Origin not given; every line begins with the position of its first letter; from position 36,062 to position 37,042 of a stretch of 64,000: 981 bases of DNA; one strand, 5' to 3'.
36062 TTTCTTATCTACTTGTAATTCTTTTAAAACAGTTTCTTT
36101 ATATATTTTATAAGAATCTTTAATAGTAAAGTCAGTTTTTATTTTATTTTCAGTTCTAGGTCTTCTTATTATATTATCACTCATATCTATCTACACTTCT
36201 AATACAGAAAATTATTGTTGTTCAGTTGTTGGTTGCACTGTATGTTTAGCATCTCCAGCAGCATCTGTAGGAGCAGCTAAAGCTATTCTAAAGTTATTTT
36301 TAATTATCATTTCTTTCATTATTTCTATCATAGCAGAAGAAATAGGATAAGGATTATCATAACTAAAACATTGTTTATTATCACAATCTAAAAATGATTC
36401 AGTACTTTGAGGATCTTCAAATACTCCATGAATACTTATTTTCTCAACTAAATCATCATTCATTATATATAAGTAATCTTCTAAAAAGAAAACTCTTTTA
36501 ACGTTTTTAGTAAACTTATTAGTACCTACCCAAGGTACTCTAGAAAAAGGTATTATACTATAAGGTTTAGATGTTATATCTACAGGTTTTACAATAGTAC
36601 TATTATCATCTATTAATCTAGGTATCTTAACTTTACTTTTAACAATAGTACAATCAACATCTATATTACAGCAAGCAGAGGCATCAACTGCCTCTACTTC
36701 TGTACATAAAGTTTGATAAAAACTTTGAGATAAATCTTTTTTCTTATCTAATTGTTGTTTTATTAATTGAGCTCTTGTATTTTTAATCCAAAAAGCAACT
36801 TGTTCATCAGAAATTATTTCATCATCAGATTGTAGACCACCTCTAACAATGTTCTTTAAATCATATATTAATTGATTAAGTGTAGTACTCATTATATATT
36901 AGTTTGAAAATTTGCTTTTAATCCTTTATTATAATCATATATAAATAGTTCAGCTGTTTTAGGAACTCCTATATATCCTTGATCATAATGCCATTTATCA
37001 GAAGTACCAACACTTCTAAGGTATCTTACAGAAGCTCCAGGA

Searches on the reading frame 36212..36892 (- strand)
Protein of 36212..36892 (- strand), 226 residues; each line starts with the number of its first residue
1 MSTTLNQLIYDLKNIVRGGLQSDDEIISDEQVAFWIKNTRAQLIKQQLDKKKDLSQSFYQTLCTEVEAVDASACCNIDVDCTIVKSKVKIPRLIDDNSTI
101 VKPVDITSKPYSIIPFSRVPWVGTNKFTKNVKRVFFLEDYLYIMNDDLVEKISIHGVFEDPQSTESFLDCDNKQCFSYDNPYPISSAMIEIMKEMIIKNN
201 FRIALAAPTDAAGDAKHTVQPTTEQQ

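Call 56: search_protein_families(library=pfam, proteins=[window:36212-36892:-], max_evalue=0.01)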
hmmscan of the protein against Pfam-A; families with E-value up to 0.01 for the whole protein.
window:36212-36892:- (226 aa): 1 family
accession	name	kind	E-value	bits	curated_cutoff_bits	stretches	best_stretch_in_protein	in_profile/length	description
PF25702.1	CrAss_Ring_2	-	5e-43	147.7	27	1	7-215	1-206/210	Phage tail ring protein 2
